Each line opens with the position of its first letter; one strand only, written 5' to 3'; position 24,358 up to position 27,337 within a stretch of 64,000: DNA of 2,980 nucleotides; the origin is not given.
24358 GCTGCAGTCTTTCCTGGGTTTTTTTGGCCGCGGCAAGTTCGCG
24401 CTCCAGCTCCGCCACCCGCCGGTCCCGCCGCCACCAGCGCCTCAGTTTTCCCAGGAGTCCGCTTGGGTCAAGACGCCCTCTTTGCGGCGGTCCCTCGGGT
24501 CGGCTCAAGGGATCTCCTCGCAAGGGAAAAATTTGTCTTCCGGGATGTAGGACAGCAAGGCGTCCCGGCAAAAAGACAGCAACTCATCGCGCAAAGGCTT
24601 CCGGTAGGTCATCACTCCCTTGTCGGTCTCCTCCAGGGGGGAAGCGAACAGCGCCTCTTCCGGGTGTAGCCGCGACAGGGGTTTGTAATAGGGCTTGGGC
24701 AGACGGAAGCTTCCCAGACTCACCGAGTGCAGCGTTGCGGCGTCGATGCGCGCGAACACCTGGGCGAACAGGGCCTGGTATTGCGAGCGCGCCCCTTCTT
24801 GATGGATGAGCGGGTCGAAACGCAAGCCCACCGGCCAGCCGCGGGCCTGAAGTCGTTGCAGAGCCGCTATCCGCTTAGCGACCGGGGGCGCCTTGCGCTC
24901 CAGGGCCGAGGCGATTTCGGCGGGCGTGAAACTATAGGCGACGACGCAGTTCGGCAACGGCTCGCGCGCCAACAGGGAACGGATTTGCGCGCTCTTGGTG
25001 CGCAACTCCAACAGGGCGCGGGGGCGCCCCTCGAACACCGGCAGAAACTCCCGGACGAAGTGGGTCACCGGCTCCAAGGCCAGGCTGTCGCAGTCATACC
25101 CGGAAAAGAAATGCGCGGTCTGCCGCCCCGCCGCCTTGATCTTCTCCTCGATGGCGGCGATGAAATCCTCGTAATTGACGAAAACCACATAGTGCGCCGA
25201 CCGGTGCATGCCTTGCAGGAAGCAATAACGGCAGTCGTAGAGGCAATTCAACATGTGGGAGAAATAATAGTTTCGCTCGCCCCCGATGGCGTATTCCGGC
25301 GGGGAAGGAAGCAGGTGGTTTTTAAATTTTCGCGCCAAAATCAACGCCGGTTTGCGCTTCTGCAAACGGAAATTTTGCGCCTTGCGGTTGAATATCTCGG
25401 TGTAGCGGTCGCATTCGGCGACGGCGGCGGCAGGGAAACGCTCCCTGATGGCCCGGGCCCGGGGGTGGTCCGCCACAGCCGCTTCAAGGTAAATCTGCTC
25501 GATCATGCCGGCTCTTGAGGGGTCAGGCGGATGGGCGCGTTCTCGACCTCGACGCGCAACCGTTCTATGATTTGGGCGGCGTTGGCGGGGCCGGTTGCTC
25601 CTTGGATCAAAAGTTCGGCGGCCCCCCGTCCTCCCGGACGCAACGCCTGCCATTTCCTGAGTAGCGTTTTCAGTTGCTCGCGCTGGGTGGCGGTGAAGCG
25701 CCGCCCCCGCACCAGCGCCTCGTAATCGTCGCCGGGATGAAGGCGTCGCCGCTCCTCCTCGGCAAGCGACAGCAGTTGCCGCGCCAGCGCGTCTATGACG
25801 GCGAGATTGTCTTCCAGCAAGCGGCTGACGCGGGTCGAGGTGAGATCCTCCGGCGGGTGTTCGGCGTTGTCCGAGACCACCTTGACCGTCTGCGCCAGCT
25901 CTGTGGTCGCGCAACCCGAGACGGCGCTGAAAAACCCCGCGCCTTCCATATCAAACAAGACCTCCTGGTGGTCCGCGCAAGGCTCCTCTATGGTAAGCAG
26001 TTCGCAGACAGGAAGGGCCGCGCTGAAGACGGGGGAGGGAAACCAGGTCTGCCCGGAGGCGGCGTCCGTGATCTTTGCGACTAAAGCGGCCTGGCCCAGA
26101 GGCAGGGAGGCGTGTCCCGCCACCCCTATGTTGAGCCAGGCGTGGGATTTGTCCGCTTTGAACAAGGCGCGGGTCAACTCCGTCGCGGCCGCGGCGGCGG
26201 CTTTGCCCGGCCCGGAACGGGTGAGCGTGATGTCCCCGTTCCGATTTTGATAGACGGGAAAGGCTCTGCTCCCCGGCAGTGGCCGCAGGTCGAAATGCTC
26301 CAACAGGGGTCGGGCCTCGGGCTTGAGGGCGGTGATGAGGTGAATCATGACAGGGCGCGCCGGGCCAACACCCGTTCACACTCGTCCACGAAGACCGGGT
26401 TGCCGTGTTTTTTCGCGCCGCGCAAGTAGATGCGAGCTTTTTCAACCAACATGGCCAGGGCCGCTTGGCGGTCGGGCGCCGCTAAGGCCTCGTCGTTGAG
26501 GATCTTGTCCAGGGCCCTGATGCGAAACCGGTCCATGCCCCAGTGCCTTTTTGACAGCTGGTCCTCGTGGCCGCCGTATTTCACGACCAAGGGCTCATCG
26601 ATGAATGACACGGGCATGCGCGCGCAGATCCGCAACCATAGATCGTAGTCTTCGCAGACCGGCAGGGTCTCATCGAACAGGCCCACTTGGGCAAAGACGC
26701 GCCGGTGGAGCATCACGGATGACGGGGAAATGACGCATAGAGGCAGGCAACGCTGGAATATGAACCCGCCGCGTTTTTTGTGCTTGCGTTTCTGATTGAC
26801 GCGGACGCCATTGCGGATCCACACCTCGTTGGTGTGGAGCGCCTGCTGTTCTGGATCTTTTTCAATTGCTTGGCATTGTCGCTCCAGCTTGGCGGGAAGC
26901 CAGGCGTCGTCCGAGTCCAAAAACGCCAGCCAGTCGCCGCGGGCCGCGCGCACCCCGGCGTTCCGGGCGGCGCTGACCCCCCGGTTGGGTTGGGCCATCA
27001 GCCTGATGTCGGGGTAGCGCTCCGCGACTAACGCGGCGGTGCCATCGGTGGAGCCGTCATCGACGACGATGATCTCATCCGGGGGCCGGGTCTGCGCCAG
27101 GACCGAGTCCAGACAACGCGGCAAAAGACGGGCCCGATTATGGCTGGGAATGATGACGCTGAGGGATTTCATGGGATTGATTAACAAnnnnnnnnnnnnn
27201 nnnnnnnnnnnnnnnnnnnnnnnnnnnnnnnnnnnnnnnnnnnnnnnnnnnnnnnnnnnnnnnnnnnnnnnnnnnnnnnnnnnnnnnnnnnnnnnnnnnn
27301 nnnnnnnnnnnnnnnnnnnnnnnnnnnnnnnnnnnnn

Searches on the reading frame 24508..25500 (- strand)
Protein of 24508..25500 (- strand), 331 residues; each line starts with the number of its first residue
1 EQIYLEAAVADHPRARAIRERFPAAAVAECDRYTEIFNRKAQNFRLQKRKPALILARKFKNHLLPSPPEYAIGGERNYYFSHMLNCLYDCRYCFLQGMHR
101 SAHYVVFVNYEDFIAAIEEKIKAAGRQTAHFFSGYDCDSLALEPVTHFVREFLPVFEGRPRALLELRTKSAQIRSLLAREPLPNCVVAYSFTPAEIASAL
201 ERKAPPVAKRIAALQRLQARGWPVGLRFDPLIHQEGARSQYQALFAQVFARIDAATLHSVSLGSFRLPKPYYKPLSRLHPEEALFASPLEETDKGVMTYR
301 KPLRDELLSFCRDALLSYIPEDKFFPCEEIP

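Call 3: search_protein_families(library=pfam, proteins=[window:24508-25500:-], max_evalue=0.01)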
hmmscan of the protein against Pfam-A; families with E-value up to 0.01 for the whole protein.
window:24508-25500:- (331 aa): 2 families
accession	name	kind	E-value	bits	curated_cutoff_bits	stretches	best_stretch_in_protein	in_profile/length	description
PF20903.3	SPL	-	9.8e-17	61.3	27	1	81-260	82-262/338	Spore photoproduct lyase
PF08902.16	DUF1848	-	0.0022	18.3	30.5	1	188-256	76-147/262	Domain of unknown function (DUF1848)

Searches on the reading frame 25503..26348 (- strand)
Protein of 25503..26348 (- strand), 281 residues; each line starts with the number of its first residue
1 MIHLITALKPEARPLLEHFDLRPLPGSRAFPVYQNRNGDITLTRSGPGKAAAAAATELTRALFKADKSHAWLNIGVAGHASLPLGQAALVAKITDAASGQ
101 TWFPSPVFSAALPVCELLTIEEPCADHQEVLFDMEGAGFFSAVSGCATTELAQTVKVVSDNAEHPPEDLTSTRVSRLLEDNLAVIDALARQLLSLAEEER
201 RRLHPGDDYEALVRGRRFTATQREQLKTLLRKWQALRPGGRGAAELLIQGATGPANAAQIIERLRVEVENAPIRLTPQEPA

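Call 3: search_protein_families(library=pfam, proteins=[window:25506-26348:-], max_evalue=0.01)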
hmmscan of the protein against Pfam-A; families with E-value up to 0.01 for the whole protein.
window:25506-26348:- (281 aa): 1 family
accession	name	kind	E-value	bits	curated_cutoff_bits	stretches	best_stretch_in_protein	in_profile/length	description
PF01048.26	PNP_UDP_1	-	0.00049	20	25.1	1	4-103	4-109/233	Phosphorylase superfamily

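Call 23: find_encoding_contigs(protein=window:25503-26348:-, flank=10000, max_places=8)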
Protein window:25503-26348:- (281 aa): 1 contig read that carries it; 1 place shown.
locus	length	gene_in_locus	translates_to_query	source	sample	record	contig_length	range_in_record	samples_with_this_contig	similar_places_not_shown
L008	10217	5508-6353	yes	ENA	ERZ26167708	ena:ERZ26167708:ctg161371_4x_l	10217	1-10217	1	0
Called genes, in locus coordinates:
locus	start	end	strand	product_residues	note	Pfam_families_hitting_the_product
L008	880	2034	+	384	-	PF02086:MethyltransfD12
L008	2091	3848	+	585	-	PF09491:RE_AlwI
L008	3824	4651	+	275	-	PF01555:N6_N4_Mtase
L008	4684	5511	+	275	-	PF00535:Glycos_transf_2, PF10111:Glyco_tranf_2_2, PF13641:Glyco_tranf_2_3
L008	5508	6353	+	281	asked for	-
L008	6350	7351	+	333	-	PF20903:SPL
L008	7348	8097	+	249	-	PF00990:GGDEF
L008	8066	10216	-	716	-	?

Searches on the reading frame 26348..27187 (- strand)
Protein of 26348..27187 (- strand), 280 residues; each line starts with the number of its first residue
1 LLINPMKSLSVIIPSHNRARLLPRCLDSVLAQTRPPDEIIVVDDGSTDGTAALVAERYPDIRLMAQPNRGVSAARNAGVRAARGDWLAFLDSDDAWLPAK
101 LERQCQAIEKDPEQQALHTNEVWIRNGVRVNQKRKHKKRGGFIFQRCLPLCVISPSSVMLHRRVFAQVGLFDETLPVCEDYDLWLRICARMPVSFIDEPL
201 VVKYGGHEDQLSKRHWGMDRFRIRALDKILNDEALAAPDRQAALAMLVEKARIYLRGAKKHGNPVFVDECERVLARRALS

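Call 3: search_protein_families(library=pfam, proteins=[window:26348-27187:-], max_evalue=0.01)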
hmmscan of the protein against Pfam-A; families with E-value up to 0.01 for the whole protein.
window:26348-27187:- (280 aa): 5 families
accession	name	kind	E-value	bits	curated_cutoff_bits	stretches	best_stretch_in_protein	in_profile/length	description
PF00535.33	Glycos_transf_2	-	3.6e-39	134.8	23.3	1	10-167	1-166/168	Glycosyl transferase family 2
PF13641.12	Glyco_tranf_2_3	-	2.1e-20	74.2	27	1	9-188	3-195/230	Glycosyltransferase like family 2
PF10111.15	Glyco_tranf_2_2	-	4.3e-16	59.7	27.3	1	26-212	16-223/276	Glycosyltransferase like family 2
PF13704.12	Glyco_tranf_2_4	-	7.9e-06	26.7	27.5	1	17-94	2-82/98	Glycosyl transferase family 2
PF13632.12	Glyco_trans_2_3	-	0.0011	19.3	27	1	86-201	1-121/198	Glycosyl transferase family group 2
